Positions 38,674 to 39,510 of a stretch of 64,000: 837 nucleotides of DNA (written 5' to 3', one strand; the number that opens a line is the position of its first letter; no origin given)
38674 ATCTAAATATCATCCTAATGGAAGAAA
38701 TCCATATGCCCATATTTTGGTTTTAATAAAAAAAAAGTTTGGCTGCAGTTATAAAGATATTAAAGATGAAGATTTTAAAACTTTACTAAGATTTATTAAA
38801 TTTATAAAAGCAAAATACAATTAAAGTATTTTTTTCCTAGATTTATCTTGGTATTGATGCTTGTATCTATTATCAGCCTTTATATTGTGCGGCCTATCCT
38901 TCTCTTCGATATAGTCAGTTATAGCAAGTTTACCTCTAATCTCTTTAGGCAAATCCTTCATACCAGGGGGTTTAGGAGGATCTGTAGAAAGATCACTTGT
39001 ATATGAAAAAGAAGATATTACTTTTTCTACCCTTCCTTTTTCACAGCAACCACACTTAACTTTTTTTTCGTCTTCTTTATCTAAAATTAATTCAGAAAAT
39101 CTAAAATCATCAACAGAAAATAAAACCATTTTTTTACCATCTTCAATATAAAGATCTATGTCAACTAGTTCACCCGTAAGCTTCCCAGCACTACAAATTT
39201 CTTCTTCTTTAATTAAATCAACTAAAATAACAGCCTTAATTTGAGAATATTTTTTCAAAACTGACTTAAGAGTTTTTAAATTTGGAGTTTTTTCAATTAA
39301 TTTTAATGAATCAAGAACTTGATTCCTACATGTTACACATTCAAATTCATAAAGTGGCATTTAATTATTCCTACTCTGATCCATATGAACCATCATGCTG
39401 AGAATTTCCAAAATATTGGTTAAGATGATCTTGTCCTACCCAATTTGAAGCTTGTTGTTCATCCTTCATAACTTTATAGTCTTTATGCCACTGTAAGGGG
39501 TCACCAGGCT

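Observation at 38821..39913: Tandem paralogs of an FmdB-like zinc ribbon split by a ~95-aa inserted domain, with disordered Pro/Lys tails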

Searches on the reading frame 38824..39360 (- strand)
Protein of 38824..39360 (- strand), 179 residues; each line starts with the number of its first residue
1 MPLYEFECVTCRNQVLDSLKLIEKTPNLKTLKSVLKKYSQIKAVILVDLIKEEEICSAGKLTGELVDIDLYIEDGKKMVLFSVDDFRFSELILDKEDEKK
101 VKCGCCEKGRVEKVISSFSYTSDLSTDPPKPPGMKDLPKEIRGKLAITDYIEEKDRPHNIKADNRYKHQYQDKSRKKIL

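Call 4: search_protein_families(library=pfam, proteins=[window:38824-39360:-], max_evalue=10)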
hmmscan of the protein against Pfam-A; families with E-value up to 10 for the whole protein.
window:38824-39360:- (179 aa): 1 family
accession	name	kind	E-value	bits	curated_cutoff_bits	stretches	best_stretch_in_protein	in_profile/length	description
PF09723.15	Zn_ribbon_8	-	6e-06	26.6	34.4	2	1-14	1-14/41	Zinc ribbon domain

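Call 5: search_protein_families(library=ncbifam, proteins=[window:38824-39360:-], max_evalue=10)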
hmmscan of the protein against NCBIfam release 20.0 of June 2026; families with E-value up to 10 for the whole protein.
window:38824-39360:- (179 aa): 2 families
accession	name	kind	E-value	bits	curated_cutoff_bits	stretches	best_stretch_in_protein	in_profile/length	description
TIGR02605.1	CxxC_CxxC_SSSS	subfamily_domain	2.9e-06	27.3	31.3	2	1-15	1-15/52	FmdB family zinc ribbon protein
NF053663.1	RPWMISH_prot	domain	0.025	15.3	120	1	1-13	1-13/115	RPWMISH domain-containing protein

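Call 6: find_homologous_proteins(query=window:38824-39360:-, max_evalue=0.001)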
Query window:38824-39360:- (179 aa): 190 proteins with E <= 0.001 among 371 candidates; the best 120 are listed.
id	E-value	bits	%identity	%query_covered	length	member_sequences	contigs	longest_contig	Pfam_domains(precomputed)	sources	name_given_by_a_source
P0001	1.2e-106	372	96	100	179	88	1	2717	PF09723.16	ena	-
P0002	8.6e-76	272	66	100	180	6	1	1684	PF09723.16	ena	-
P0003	2.3e-75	270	68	100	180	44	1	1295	PF09723.16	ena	-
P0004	3.2e-70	253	65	100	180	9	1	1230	PF09723.16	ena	-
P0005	1.6e-66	241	64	100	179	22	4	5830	-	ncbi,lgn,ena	-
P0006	4.4e-65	237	61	100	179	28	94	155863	PF09723.16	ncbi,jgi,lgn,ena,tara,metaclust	jgi:hypothetical protein|tara:strand:+ start:449 stop:988 length:540 start_codon:yes stop_codon:yes 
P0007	5.6e-64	233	62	100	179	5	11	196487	-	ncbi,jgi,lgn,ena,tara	tara:strand:- start:22008 stop:22547 length:540 start_codon:yes stop_codon:yes gene_type:complete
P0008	2.4e-62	228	59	100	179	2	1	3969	-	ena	-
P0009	2.8e-62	228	60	100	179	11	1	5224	PF09723.16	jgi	-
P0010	3.0e-62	228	61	100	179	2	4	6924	-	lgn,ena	-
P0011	3.3e-62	227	59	100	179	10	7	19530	-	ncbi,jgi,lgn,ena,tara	tara:strand:- start:1276 stop:1815 length:540 start_codon:yes stop_codon:yes gene_type:complete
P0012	1.0e-61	226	58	100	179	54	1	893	-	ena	-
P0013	1.5e-61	225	59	100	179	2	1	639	-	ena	-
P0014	1.6e-61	225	59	100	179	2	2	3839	-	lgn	-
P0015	2.9e-61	224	59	100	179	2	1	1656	-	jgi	jgi:hypothetical protein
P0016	3.0e-61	224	62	93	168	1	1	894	PF09723.16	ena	-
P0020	6.9e-60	220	83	68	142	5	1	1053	PF09723.16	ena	-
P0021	1.0e-58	216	58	100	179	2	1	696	PF09723.16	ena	-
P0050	9.5e-45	171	54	88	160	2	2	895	PF09723.16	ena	-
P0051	1.1e-44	170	54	88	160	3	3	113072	PF09723.16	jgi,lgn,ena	-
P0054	7.0e-44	168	52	88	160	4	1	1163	PF09723.16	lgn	-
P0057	2.5e-43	166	53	88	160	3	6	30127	PF09723.16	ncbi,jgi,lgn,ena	-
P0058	6.9e-43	165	51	88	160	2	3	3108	PF09723.16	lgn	-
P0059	8.4e-43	164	50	88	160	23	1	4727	PF09723.16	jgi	jgi:hypothetical protein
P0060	1.0e-42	164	51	88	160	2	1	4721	PF09723.16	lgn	-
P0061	1.0e-42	164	51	88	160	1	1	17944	PF09723.16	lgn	-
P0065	2.4e-42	163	52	88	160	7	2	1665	PF09723.16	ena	-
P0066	2.4e-42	163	50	88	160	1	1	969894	PF09723.16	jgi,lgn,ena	-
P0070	6.2e-42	161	50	88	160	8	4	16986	PF09723.16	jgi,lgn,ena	jgi:hypothetical protein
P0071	6.7e-42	161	50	88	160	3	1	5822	PF09723.16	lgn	-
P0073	8.3e-42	161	50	88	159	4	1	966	PF09723.16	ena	-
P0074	9.5e-42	161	49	88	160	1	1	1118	PF09723.16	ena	-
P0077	1.1e-41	161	52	88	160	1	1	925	PF09723.16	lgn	-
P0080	1.5e-41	160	49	88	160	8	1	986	PF09723.16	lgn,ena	-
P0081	1.8e-41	160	51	88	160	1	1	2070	PF09723.16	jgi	jgi:hypothetical protein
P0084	2.7e-41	159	51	88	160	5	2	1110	PF09723.16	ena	-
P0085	3.4e-41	159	50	88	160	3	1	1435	PF09723.16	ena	-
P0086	3.6e-41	159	52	88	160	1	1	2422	PF09723.16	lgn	-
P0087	4.3e-41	159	50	88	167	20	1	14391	PF09723.16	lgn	-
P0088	4.9e-41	158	50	88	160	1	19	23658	PF09723.16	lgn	-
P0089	5.0e-41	158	52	88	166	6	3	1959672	PF09723.16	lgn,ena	-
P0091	5.8e-41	158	49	88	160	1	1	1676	PF09723.16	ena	-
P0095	9.6e-41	158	51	88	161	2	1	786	PF09723.16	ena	-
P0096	9.9e-41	157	50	88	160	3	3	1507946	PF09723.16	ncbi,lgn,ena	-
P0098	1.3e-40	157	48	88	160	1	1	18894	PF09723.16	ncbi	-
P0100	1.6e-40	157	50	88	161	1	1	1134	PF09723.16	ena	-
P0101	1.6e-40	157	48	88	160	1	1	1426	PF09723.16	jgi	-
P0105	3.6e-40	156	49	88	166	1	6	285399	PF09723.16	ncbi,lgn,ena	-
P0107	4.5e-40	155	50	88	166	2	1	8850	PF09723.16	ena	-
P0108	4.7e-40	155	49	88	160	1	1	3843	PF09723.16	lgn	-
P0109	4.8e-40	155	48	88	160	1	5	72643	PF09723.16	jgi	jgi:hypothetical protein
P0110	5.0e-40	155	48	88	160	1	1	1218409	PF09723.16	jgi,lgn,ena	-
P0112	5.4e-40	155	50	88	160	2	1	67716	PF09723.16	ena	-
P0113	6.1e-40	155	49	88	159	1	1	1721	PF09723.16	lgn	-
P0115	6.9e-40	155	48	88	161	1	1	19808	PF09723.16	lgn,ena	-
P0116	7.5e-40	155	49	88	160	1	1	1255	PF09723.16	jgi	-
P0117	8.5e-40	154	50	88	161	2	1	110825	PF09723.16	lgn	-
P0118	1.1e-39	154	48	88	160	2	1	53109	PF09723.16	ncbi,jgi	-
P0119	1.3e-39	154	48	88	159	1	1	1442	PF09723.16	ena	-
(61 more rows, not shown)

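Call 10: find_encoding_contigs(protein=P0089, flank=8000, max_places=3)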
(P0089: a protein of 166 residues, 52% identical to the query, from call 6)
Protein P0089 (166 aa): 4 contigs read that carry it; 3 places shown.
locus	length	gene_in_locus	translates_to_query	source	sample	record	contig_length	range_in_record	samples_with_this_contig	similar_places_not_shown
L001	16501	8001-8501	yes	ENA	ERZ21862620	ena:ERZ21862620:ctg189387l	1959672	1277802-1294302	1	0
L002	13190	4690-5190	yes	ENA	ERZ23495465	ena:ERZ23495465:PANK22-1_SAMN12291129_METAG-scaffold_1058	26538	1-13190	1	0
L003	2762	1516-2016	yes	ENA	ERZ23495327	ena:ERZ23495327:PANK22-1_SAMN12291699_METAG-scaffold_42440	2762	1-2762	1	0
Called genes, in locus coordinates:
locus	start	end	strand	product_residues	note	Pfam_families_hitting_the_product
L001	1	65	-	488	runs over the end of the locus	PF00875:DNA_photolyase, PF03441:FAD_binding_7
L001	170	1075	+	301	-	PF03193:RsgA_GTPase (faint), PF00009:GTP_EFTU (weak), PF00350:Dynamin_N (faint), PF01926:MMR_HSR1, PF02421:FeoB_N, PF04548:AIG1, PF10662:PduV-EutP, PF07650:KH_2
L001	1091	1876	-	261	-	PF00378:ECH_1, PF16113:ECH_2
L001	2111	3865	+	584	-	PF04326:SLFN_AlbA_2, PF13749:HATPase_c_4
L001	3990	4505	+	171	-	PF01451:LMWPc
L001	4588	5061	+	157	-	PF05014:Nuc_deoxyrib_tr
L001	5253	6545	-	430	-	PF08269:dCache_2, PF17200:sCache_2, PF08269:dCache_2 (weak), PF17200:sCache_2 (weak)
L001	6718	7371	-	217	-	PF00929:RNase_T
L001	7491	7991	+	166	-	PF09723:Zn_ribbon_8 (faint)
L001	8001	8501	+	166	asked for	PF09723:Zn_ribbon_8 (faint)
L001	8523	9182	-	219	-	PF01502:PRA-CH, PF01503:PRA-PH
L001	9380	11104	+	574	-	PF16655:PhoD_N, PF16656:Pur_ac_phosph_N (weak), PF09423:PhoD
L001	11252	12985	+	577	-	PF16655:PhoD_N, PF16656:Pur_ac_phosph_N (weak), PF09423:PhoD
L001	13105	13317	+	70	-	PF01192:RNA_pol_Rpb6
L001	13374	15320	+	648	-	PF05378:Hydant_A_N, PF01968:Hydantoinase_A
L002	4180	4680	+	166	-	PF09723:Zn_ribbon_8 (faint)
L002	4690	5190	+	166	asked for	PF09723:Zn_ribbon_8 (faint)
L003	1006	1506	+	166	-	PF09723:Zn_ribbon_8 (faint)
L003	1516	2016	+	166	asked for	PF09723:Zn_ribbon_8 (faint)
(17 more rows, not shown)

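Call 17: find_related_loci(query=A1, collection=genome_contigs, flank=6000)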
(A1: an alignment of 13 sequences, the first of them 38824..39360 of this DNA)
Query A1 (179 aa) in genome_contigs; peptide patterns used: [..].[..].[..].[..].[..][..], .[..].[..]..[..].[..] (x = any residue, [..] = any of these).
111 stretches matched a pattern; 96 encode a relative of the query (tblastn E <= 1e-3); the best 80 are kept; 80 distinct loci.
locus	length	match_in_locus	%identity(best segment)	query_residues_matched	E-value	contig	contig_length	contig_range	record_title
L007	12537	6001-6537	96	1-179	2e-112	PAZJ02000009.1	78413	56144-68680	MAG: bacterium isolate SP78 67710, whole genome shotgun sequence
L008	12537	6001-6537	85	1-179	1e-103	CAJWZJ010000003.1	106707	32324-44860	TPA_asm: uncultured bacterium isolate ERR599130_bin.109_MetaBAT_v2.12.1_MAG genome assembly, contig: NODE_53_length_1067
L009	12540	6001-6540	64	1-179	1e-76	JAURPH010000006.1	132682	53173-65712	MAG: Thermodesulfobacteriota bacterium isolate SFB_South_Co_19 k141_1120794, whole genome shotgun sequence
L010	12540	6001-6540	66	1-179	6e-76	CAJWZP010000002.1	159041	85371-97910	TPA_asm: uncultured bacterium isolate ERR599139_bin.32_MetaBAT_v2.12.1_MAG genome assembly, contig: NODE_18_length_15904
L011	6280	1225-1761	64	1-179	7e-73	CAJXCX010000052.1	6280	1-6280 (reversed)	MAG TPA_asm: uncultured Spirochaetales bacterium isolate ERR598946_bin.71_MetaBAT_v2.12.1_MAG genome assembly, contig: N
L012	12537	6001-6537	60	1-179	2e-68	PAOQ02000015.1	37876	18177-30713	MAG: bacterium isolate SAT211 MHASMcontig_959847, whole genome shotgun sequence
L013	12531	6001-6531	60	1-177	2e-68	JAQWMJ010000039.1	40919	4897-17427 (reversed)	MAG: Thermodesulfobacteriota bacterium isolate cluster2_bin.15 k141_3353000, whole genome shotgun sequence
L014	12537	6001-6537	59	1-179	1e-68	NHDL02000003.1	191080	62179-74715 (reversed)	MAG: Deltaproteobacteria bacterium TMED58 56169, whole genome shotgun sequence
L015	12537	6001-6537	59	1-179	2e-68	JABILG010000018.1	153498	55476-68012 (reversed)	MAG: bacterium isolate SI054_bin67 k141_420984, whole genome shotgun sequence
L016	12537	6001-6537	60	1-179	4e-68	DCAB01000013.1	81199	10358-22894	MAG TPA_asm: Candidatus Dadabacteria bacterium UBA1144 UBA1144_contig_15083, whole genome shotgun sequence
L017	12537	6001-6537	63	1-179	3e-65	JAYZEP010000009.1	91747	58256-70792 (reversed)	MAG: Thermodesulfobacteriota bacterium isolate XB_MAG145 DB_MAG145_0009, whole genome shotgun sequence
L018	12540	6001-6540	64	1-179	2e-63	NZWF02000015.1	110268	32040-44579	MAG: bacterium isolate NAT53 33004, whole genome shotgun sequence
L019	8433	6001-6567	54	1-179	2e-62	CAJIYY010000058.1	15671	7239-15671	MAG: Candidatus Dadabacteria bacterium UBA1144 isolate FRAM18_bin347 genome assembly, contig: FRAM18_bin347-58, whole ge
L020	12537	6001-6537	56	1-179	5e-62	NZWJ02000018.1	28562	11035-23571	MAG: bacterium isolate NAT509 77122, whole genome shotgun sequence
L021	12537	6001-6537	61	1-179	3e-70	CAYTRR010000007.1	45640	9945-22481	MAG TPA_asm: uncultured Spirochaetales bacterium isolate SRP092796_co1_466 genome assembly, contig: k141_4581708, whole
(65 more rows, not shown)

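Call 28: search_solved_structures(query=A1, max_evalue=10, show_alignments=2)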
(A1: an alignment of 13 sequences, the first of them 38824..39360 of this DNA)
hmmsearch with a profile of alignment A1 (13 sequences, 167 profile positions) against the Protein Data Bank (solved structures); distinct sequences matched with E-value up to 10: 1.
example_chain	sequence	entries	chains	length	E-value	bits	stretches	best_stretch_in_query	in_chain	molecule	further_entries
6cvn_D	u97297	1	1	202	0.68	12.8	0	91-114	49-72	Microtubule-associated protein tau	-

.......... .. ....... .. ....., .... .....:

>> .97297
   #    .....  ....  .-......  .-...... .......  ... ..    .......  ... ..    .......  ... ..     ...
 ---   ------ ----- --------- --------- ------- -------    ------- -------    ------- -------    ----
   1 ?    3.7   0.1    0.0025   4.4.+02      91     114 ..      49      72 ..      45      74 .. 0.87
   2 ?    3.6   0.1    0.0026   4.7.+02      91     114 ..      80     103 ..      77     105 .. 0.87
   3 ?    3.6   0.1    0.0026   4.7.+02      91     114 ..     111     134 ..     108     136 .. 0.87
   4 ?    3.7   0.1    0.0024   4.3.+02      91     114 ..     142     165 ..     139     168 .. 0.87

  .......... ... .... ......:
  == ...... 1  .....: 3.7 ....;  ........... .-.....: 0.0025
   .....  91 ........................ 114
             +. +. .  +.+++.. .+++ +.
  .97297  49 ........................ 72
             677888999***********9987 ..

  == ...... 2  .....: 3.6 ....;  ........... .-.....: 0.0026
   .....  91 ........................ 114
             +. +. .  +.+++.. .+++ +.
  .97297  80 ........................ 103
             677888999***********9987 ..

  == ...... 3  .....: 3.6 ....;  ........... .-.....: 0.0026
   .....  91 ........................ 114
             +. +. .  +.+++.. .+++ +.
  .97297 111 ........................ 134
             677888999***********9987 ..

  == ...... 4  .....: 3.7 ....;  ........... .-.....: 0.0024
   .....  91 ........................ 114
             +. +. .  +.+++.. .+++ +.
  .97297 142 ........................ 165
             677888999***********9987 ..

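Call 30: predict_structure(alignment_id=A3)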
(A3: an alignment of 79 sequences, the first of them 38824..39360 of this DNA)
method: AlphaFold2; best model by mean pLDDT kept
length: 179 residues; sequences in the alignment: 79
mean_pLDDT: 74.1   pTM: 0.58
mean pLDDT of the five models: 74.1, 73.3, 73.3, 73.1, 72.9
residues with pLDDT >= 90: 61; 70-90: 50; 50-70: 28; < 50: 40
segments of 3 or more residues with pLDDT < 50: 121-127, 145-151, 155-179
pLDDT, mean of each block of 10 residues (from residue 1): 82 93 94 93 94 93 87 92 89 81 74 69 49 58 50 48 45 37
secondary structure, 60 per line:
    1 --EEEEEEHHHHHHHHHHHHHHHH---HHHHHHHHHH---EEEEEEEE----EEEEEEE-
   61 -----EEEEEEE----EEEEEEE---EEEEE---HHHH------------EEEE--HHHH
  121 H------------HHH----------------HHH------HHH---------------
elements in order: E3-8 H9-24 H28-37 E41-48 E53-59 E66-72 E77-83 E87-91 H95-98 E111-114 H117-121
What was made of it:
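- A confident AlphaFold2 core (call 30).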

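Call 34: search_protein_representatives(alignment_id=A3)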
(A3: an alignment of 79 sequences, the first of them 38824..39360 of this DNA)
Query: 79 sequences, 172 profile positions. Proteins with E-value up to 0.001 (for the whole library): 85; up to 1e-10: 31; up to 1e-30: 9. The best 85 are listed.
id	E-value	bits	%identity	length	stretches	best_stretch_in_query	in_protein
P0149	1.3e-68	246.4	-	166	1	1-162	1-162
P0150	6.9e-49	182.2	-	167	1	1-172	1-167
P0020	3.7e-43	163.5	-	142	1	1-121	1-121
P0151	1.1e-41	158.8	-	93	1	68-160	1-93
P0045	2.8e-40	154.2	-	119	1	64-172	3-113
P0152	6.3e-40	153.0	-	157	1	1-117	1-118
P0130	1.6e-37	145.2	-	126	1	1-120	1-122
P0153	2.6e-35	138.0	-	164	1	1-171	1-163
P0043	6.0e-34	133.6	-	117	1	1-104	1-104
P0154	3.5e-30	121.3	-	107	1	1-105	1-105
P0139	1.1e-26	110.0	-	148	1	1-99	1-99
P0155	1.9e-26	109.1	-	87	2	87-160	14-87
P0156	5.1e-24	101.2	-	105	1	1-85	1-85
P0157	1.3e-19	86.9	-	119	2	1-78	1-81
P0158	1.6e-19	86.6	-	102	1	1-70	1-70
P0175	5.6e-08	49.0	-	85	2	88-133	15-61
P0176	7.3e-08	48.7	-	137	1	4-69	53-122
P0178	9.6e-08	48.3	-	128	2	87-131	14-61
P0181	8.4e-06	42.0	-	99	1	65-104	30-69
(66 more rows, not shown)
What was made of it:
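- Canonical 60-90-aa FmdB proteins match the A+B profile in two stretches: profile 1-14 to residues 1-14, and profile 87/88-120 to residues 14/15-47 (call 34).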

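Call 54: find_encoding_contigs(protein=P0175, flank=6000, max_places=4)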
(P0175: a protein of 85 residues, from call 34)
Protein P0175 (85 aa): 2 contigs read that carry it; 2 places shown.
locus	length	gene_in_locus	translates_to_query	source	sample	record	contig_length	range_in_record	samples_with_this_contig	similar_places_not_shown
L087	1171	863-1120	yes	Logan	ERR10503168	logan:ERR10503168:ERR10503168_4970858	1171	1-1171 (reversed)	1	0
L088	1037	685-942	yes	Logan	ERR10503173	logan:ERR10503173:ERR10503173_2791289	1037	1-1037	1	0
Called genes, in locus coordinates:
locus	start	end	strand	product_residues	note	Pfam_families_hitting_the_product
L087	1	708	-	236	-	?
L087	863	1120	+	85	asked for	PF09723:Zn_ribbon_8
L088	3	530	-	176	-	?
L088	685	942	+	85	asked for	PF09723:Zn_ribbon_8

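Call 55: find_encoding_contigs(protein=P0152, flank=6000, max_places=4)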
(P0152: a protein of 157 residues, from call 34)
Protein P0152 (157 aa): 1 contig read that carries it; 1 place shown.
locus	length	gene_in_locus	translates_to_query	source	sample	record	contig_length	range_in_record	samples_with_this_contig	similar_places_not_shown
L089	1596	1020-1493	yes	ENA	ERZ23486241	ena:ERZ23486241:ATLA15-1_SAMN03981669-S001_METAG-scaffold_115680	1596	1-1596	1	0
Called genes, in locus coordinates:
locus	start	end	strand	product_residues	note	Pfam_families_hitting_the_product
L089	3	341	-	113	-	?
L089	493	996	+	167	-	PF09723:Zn_ribbon_8 (faint)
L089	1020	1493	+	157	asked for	PF09723:Zn_ribbon_8 (faint)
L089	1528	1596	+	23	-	?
